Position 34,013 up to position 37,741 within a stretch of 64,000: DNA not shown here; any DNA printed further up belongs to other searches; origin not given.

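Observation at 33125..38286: ECF sigma factor coupled to a giant anti-sigma(ZAS)-TM-TPR-CHAT protease fusion, plus a secreted orphan and a second soluble mini-ZAS protein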

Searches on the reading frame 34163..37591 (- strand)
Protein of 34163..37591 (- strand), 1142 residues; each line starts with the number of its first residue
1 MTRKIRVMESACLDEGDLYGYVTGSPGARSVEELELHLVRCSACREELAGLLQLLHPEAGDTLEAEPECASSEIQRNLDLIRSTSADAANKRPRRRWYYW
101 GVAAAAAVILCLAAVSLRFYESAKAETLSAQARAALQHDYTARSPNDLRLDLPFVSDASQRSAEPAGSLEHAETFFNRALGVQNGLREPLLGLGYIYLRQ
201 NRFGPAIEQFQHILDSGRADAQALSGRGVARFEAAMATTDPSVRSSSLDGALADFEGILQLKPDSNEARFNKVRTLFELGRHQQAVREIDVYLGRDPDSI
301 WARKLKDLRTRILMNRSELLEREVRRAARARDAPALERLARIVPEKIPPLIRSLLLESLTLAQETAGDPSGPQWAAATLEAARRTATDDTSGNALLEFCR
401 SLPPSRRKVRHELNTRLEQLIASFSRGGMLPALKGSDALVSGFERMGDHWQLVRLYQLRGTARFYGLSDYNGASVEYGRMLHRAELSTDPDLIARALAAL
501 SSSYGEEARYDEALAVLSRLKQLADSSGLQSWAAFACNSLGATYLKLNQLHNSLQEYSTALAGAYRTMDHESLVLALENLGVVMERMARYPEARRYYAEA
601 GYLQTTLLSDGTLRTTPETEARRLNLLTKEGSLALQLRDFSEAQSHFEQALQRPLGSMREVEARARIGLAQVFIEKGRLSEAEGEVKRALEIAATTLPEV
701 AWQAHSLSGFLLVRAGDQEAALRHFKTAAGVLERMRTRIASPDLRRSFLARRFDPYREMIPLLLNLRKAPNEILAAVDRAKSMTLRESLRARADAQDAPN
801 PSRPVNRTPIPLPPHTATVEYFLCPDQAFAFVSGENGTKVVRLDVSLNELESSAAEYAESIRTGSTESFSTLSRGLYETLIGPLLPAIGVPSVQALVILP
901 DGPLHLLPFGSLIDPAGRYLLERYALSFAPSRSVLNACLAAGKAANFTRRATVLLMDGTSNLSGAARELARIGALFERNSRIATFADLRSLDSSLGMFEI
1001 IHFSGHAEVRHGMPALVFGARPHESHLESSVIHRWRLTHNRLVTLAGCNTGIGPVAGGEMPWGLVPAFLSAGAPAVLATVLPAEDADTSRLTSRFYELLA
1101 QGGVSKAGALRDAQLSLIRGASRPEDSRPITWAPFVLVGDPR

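Call 3: search_protein_families(library=pfam, proteins=[window:34163-37591:-], max_evalue=0.1)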
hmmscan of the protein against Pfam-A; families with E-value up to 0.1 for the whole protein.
window:34163-37591:- (1142 aa): 17 families
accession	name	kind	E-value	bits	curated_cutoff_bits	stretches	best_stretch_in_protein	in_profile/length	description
PF12770.12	CHAT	-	6.7e-46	157.5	24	1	873-1140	4-289/289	CHAT domain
PF14559.12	TPR_19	-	4.8e-17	62.5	25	2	248-302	7-62/68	Tetratricopeptide repeat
PF13424.12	TPR_12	-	2.7e-15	56.8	30.1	3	625-693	4-75/77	Tetratricopeptide repeat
PF07719.23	TPR_2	-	7.3e-15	54.2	27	0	575-600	2-27/34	Tetratricopeptide repeat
PF13432.12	TPR_16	-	3.7e-14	53.3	32.7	2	629-693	2-61/65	Tetratricopeptide repeat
PF13181.12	TPR_8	-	8.8e-12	44.6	25.7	0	628-652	5-29/34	Tetratricopeptide repeat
PF00515.34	TPR_1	-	6.7e-10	38.8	27.8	0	534-561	1-28/34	Tetratricopeptide repeat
PF13371.12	TPR_9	-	1.6e-07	31.7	35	1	244-308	7-71/73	Tetratricopeptide repeat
PF17874.7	TPR_MalT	-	5e-06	26.5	45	1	569-738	35-197/336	MalT-like TPR region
PF13428.12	TPR_14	-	7.8e-05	23.4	23.5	0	269-304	4-39/44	Tetratricopeptide repeat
PF13174.12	TPR_6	-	0.0002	22.2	26.3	0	267-299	1-33/33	Tetratricopeptide repeat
PF25063.1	ARM_TT21_C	-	0.0016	18.8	35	0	538-601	92-156/209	Tetratricopeptide repeat protein 21 C-terminal ARM domain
PF25064.1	ARM_TT21_5th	-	0.0017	19.1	27.8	0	633-728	10-98/117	TT21 fifth ARM repeats domain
PF13176.12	TPR_7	-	0.01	16.3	27.9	0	576-599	1-24/36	Tetratricopeptide repeat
PF22860.2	DUF7017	-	0.025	15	27.5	0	660-704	68-112/141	Domain of unknown function (DUF7017)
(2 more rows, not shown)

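Call 4: search_protein_families(library=ncbifam, proteins=[window:34163-37591:-], max_evalue=0.1)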
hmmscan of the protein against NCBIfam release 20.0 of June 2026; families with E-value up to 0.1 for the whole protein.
window:34163-37591:- (1142 aa): 14 families
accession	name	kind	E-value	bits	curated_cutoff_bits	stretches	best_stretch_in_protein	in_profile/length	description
TIGR02917.1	PEP_TPR_lipo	equivalog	9.7e-15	53.5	312.2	2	618-729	119-220/899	XrtA/PEP-CTERM system TPR-repeat protein PrsT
NF040959.1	MamA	equivalog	9.8e-09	34.9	200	1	625-729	106-200/204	magnetosome protein MamA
NF033762.1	social_mot_Tgl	equivalog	3.9e-08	32.9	225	1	633-729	75-163/252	social motility TPR repeat lipoprotein Tgl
NF008757.0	PRK11788.1-5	equivalog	5.1e-08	32.5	363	1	166-290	120-238/388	lipopolysaccharide assembly protein LapB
NF052375.1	antisigma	equivalog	5.9e-08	33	100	1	21-137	5-126/217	anti-sigma factor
TIGR02521.1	type_IV_pilW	equivalog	1.7e-07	31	154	1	660-729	28-92/234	type IV pilus biogenesis/stability protein PilW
NF008391.2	PRK11189.1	equivalog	0.00014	21.5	250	1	246-298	113-165/297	lipoprotein NlpI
NF047507.1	TPR_BatC_Lepto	exception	0.00019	20.9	175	0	509-562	73-124/214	TPR repeat-containing protein BatC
NF008520.0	PRK11447.1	equivalog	0.0011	16.8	858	1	576-694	305-416/1157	cellulose synthase complex outer membrane protein BcsC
NF053520.1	HK_Porph_FimS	equivalog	0.004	15.5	600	1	469-595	99-225/618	sensor histidine kinase FimS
NF033758.1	gliding_GltE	equivalog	0.027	13.4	225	0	573-601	85-113/411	adventurous gliding motility TPR repeat lipoprotein GltE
NF033920.0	C39_PA2778_fam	equivalog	0.029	13.8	150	0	630-693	196-254/255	PA2778 family cysteine peptidase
NF008756.0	PRK11788.1-4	equivalog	0.07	12.1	474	0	167-216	194-243/389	lipopolysaccharide assembly protein LapB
NF047481.1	lipo_LIC12587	subfamily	0.086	12.2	200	0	509-556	73-116/213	LIC12587 family lipoprotein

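Call 6: find_homologous_proteins(query=window:34163-37591:-)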
Query window:34163-37591:- (1142 aa): 74 proteins with E <= 0.001 among 8000 candidates.
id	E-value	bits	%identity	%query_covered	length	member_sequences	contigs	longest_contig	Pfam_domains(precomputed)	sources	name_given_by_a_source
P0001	0.0e+0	2510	100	100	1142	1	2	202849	PF14559.13,PF13371.13,PF17874.8,PF00515.35,PF13424.13,PF13432.13,PF12770.13,PF13181.13,PF07719.24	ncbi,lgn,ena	-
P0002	0.0e+0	1762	72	100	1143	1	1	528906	PF14559.13,PF13431.13,PF13414.13,PF13371.13,PF00515.35,PF13424.13,PF13432.13,PF12770.13,PF13181.13,PF07719.24,PF13174.13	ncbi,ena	-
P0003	0.0e+0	1259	53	99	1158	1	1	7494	PF14559.13,PF13414.13,PF17874.8,PF00515.35,PF13424.13,PF13432.13,PF13428.13,PF12770.13,PF13181.13,PF07719.24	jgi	jgi:CHAT domain-containing protein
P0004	0.0e+0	1184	49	99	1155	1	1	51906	PF14559.13,PF13371.13,PF00515.35,PF13424.13,PF13432.13,PF13428.13,PF12770.13,PF07719.24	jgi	jgi:CHAT domain-containing protein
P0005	0.0e+0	1158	50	99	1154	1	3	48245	PF14559.13,PF13371.13,PF00515.35,PF12895.14,PF13424.13,PF13432.13,PF13428.13,PF12770.13,PF13181.13,PF07719.24,PF13174.13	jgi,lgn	jgi:CHAT domain-containing protein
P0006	0.0e+0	1136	49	99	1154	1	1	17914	PF14559.13,PF00515.35,PF13424.13,PF13432.13,PF13428.13,PF12770.13,PF07719.24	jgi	jgi:CHAT domain-containing protein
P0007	0.0e+0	1113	48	99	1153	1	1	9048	PF14559.13,PF00515.35,PF13424.13,PF13432.13,PF12770.13,PF13181.13,PF07719.24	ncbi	-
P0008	0.0e+0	1085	46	100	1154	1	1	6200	PF14559.13,PF13371.13,PF00515.35,PF13424.13,PF13432.13,PF12770.13,PF07719.24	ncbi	-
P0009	0.0e+0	1072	48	99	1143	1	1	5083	PF14559.13,PF00515.35,PF13424.13,PF13432.13,PF12770.13,PF07719.24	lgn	-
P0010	0.0e+0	1039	46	99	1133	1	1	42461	PF14559.13,PF13371.13,PF00515.35,PF13424.13,PF13432.13,PF13428.13,PF12770.13,PF13181.13,PF07719.24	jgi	jgi:CHAT domain-containing protein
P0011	0.0e+0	1037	46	99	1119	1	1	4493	PF14559.13,PF13431.13,PF13371.13,PF00515.35,PF13424.13,PF13432.13,PF13428.13,PF12770.13,PF13181.13,PF07719.24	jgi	jgi:CHAT domain-containing protein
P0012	3.5e-286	971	44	99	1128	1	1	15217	PF13431.13,PF13414.13,PF13428.13,PF12770.13,PF25064.2,PF14559.13,PF13371.13,PF17874.8,PF00515.35,PF12895.14,PF13424.13,PF13432.13,PF13181.13,PF07719.24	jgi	jgi:CHAT domain-containing protein/lipoprotein NlpI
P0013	1.1e-285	969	44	99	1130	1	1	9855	PF13414.13,PF13428.13,PF12770.13,PF25064.2,PF14559.13,PF13371.13,PF00515.35,PF13424.13,PF13432.13,PF13181.13,PF07719.24,PF13174.13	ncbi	-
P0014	6.0e-284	963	43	100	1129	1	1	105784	PF14559.13,PF13371.13,PF00515.35,PF13424.13,PF13432.13,PF13428.13,PF12770.13,PF13181.13,PF25064.2,PF07719.24,PF13374.13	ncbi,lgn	-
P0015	2.5e-283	961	43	99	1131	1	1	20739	PF14559.13,PF13414.13,PF13371.13,PF03568.24,PF00515.35,PF13424.13,PF13432.13,PF13428.13,PF12770.13,PF13181.13,PF07719.24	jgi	jgi:CHAT domain-containing protein/Flp pilus assembly protein TadD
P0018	2.9e-282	958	42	99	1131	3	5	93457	PF14559.13,PF03568.24,PF00515.35,PF13424.13,PF13432.13,PF13428.13,PF12770.13,PF13181.13,PF07719.24,PF13374.13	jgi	jgi:CHAT domain-containing protein/Tfp pilus assembly protein PilF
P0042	1.4e-18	85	26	36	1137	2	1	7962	PF13490.12,PF12770.13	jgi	jgi:CHAT domain-containing protein/tetratricopeptide (TPR) repeat protein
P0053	1.4e-14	71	30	20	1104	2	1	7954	PF13490.12,PF12770.13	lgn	-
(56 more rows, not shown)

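Call 9: search_solved_structures(query=window:34163-37591:-, max_evalue=0.01, show_alignments=2)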
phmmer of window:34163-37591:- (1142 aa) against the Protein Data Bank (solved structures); distinct sequences matched with E-value up to 0.01: 10.
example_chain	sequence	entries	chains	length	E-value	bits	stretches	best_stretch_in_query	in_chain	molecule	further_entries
9qhb_A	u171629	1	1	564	2.8e-07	32.1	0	167-299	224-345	Engineered tetratricopeptide repeat protein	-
8bu0_A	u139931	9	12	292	6.3e-06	27.7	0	167-302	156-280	Consensus tetratricopeptide repeat protein | Crystal structure of an 8-repeat consensus TPR superhelix with Zinc. | Monomer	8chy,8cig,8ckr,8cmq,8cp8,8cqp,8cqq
7obi_A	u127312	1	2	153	3.4e-05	25.3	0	167-228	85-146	CTPR-rv4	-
9qhc_A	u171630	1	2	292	0.00022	22.6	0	167-299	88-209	Engineered tetratricopeptide repeat protein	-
5oj8_A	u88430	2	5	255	0.003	18.8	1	495-690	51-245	Kinesin light chain 1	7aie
7ai4_A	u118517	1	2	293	0.0037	18.5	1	495-690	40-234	Isoform C of Kinesin light chain 1,Isoform C of Kinesin light chain 1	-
3nf1_A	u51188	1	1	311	0.005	18.1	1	495-690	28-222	Kinesin light chain 1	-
6fuz_A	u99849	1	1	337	0.007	17.6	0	495-690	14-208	Kinesin light chain 1,Kinesin light chain 1,C-Jun-amino-terminal kinase-interacting protei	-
6fv0_A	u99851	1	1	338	0.0071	17.6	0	495-690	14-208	Kinesin light chain 1,Torsin-1A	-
6swu_A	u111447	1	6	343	0.0074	17.5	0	495-690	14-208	Kinesin light chain 1,Kinesin light chain 1,TPR domain of kinesin light chain 1 in complex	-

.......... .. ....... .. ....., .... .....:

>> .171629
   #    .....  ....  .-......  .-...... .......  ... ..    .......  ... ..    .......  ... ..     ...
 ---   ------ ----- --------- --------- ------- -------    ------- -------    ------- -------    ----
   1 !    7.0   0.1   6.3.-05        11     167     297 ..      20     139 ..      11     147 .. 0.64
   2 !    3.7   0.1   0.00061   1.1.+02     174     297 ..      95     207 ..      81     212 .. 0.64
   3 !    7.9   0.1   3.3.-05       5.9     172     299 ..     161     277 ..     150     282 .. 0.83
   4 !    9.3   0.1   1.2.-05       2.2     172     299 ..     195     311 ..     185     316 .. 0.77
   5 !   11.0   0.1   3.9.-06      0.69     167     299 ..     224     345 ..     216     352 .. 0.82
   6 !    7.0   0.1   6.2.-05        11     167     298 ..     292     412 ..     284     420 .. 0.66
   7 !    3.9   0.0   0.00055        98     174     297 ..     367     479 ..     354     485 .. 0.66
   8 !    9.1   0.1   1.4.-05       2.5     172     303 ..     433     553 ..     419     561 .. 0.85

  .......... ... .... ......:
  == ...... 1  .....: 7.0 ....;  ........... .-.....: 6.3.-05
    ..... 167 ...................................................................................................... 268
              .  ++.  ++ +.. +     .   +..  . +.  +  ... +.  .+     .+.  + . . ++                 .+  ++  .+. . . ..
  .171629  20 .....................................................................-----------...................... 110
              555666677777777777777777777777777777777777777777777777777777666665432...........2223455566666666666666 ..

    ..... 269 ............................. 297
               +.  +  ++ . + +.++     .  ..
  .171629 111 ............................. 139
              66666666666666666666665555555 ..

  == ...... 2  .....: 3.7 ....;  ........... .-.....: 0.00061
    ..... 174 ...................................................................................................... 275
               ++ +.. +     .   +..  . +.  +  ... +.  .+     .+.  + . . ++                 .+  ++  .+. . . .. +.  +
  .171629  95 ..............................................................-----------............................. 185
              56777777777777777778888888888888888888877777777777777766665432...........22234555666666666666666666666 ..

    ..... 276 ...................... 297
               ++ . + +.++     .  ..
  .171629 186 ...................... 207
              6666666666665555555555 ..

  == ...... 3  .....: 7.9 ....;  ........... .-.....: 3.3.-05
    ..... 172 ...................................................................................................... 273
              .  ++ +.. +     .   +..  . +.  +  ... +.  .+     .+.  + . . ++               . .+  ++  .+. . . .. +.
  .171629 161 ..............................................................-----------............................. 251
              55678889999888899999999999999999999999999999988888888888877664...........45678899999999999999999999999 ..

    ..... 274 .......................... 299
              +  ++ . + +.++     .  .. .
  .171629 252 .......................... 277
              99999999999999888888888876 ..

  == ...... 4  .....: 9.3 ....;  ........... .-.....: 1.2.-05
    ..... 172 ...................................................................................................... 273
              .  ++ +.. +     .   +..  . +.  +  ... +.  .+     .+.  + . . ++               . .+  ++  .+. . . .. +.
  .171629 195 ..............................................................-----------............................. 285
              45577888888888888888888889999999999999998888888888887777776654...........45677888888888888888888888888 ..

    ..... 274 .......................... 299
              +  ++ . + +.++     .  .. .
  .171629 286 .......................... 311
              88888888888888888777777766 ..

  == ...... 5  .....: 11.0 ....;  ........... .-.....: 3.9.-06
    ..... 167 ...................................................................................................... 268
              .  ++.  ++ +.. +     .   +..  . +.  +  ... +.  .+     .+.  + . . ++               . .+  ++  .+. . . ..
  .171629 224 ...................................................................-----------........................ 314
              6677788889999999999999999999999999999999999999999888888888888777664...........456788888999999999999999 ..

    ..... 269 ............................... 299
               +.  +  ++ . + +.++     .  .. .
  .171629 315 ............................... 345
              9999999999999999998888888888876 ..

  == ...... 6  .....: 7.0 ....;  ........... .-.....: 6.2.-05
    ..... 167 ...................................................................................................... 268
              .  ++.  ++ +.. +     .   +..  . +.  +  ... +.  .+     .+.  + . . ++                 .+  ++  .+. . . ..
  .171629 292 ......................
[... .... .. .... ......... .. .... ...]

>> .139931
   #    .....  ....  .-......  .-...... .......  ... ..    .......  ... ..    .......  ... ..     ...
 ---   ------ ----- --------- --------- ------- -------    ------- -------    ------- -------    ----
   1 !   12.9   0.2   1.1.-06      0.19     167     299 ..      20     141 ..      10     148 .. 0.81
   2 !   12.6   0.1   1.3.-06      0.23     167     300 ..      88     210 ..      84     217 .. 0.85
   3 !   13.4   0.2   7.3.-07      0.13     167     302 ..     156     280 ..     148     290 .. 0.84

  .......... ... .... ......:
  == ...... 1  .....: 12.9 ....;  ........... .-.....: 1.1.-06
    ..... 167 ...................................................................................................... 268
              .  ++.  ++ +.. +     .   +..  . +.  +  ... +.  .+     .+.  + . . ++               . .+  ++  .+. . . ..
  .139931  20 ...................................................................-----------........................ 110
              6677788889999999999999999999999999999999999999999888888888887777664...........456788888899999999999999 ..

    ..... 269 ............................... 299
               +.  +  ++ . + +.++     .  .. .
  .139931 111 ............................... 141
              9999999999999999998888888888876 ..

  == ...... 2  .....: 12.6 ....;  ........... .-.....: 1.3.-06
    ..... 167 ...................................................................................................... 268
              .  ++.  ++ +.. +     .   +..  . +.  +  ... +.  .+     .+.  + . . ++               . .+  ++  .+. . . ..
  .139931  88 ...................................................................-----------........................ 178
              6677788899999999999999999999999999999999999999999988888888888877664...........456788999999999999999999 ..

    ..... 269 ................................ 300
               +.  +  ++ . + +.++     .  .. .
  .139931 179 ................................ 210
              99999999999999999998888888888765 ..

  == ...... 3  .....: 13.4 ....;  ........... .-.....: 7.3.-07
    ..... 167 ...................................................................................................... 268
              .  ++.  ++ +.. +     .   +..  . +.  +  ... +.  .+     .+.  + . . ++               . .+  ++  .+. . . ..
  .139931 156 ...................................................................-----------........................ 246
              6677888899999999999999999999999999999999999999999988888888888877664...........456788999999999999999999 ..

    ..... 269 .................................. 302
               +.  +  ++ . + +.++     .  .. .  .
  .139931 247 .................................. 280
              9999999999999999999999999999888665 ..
